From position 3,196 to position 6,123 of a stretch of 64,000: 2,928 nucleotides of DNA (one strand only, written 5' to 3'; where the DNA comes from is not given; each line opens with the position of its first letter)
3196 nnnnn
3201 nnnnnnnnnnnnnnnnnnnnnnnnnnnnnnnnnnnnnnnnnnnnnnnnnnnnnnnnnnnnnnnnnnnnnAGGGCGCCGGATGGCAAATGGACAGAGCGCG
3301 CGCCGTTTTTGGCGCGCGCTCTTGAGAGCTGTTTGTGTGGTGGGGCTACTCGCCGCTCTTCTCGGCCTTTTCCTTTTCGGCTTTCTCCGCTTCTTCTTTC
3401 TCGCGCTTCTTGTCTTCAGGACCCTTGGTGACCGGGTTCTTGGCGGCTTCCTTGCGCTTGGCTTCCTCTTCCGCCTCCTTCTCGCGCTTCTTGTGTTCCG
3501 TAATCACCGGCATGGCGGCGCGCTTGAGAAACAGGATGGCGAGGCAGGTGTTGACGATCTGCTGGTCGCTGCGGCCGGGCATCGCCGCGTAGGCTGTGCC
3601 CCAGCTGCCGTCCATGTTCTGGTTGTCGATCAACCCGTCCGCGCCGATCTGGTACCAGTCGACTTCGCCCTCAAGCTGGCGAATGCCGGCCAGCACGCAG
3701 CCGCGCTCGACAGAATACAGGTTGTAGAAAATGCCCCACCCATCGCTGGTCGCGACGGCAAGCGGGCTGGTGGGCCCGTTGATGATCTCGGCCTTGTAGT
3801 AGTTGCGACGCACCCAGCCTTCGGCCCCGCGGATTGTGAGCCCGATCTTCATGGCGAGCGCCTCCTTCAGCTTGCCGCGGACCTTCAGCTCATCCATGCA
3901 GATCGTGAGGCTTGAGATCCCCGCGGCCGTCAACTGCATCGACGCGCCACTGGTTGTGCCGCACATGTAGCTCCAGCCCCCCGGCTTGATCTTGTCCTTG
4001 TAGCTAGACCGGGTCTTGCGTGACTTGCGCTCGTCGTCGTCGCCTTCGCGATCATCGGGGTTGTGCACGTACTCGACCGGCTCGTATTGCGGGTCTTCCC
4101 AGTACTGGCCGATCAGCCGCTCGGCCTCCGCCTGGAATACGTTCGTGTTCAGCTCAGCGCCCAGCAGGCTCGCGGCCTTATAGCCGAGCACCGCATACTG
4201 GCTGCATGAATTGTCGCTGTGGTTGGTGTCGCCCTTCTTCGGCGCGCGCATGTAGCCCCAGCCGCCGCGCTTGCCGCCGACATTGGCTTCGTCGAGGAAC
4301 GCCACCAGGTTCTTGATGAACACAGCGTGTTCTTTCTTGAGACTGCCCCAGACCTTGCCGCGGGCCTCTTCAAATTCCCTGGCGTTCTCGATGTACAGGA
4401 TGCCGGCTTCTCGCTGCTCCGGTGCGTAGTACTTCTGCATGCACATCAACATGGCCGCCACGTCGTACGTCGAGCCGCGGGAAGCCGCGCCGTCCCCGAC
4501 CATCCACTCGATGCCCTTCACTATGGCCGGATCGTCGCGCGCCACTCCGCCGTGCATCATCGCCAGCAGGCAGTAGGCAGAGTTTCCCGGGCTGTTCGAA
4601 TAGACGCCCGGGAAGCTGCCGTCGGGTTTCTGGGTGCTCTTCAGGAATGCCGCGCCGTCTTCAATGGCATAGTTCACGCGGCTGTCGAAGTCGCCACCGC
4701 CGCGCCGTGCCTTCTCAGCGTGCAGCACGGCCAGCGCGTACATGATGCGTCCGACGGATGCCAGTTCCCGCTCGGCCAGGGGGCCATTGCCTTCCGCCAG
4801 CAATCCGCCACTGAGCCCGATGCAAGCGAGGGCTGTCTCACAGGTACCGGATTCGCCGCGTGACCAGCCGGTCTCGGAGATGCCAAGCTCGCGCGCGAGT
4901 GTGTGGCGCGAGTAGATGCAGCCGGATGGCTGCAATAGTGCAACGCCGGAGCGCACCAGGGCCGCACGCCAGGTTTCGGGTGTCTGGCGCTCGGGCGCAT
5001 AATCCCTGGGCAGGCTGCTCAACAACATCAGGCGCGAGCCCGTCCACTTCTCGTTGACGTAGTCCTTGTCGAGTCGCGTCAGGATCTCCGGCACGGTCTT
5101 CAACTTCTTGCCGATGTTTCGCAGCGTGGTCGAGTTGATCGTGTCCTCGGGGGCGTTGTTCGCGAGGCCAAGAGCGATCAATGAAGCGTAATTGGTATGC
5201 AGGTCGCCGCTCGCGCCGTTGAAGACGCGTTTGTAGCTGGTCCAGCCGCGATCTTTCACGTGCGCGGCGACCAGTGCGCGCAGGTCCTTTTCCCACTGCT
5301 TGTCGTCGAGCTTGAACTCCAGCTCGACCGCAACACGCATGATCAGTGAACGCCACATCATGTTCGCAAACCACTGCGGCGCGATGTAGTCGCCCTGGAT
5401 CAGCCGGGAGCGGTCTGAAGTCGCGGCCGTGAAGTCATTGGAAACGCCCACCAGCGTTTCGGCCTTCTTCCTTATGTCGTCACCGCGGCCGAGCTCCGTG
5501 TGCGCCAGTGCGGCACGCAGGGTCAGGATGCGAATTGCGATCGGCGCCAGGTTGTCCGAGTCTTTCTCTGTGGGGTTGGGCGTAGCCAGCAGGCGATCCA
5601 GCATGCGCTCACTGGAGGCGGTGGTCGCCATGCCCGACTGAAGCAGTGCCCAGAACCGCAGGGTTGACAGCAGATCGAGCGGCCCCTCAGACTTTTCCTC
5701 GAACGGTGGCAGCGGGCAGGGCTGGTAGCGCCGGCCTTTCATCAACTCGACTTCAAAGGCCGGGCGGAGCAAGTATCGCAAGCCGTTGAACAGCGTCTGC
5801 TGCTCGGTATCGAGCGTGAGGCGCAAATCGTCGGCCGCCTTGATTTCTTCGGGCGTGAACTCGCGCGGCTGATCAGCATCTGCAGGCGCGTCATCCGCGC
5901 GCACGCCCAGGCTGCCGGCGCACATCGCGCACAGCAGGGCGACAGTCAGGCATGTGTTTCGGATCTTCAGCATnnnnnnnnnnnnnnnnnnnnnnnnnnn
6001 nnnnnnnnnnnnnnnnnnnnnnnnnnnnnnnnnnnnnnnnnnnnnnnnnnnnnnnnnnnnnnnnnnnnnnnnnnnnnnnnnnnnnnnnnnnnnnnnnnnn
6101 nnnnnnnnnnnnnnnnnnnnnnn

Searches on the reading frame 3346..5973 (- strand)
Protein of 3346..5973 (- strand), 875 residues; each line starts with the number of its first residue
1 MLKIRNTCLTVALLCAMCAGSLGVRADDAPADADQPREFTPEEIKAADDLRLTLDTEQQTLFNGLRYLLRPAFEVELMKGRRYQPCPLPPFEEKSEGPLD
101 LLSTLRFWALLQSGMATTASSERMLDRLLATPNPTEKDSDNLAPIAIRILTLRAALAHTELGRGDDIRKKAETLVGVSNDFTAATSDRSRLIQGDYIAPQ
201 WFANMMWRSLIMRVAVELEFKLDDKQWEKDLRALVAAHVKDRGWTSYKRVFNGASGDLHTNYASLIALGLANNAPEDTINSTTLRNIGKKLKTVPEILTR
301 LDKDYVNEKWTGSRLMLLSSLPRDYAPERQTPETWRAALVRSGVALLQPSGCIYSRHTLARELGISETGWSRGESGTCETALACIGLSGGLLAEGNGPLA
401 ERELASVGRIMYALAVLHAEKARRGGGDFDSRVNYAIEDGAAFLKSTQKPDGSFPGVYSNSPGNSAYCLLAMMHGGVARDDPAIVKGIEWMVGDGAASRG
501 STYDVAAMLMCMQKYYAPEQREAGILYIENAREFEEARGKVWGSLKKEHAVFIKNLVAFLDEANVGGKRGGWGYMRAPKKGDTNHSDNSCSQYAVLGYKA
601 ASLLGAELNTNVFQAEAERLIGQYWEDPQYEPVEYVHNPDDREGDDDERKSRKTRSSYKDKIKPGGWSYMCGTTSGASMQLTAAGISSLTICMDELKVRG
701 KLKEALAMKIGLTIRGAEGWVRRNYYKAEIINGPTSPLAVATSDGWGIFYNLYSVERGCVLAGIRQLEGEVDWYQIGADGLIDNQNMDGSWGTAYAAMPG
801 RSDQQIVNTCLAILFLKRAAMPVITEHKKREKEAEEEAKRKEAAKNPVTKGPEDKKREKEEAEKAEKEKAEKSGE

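Call 14: search_protein_families(library=pfam, proteins=[window:3346-5973:-], max_evalue=0.01)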
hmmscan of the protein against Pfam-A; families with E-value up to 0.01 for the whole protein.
window:3346-5973:- (875 aa): 1 family
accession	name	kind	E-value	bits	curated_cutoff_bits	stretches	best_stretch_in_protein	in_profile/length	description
PF13243.12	SQHop_cyclase_C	-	0.0022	17.5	26.1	0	436-492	160-217/319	Squalene-hopene cyclase C-terminal domain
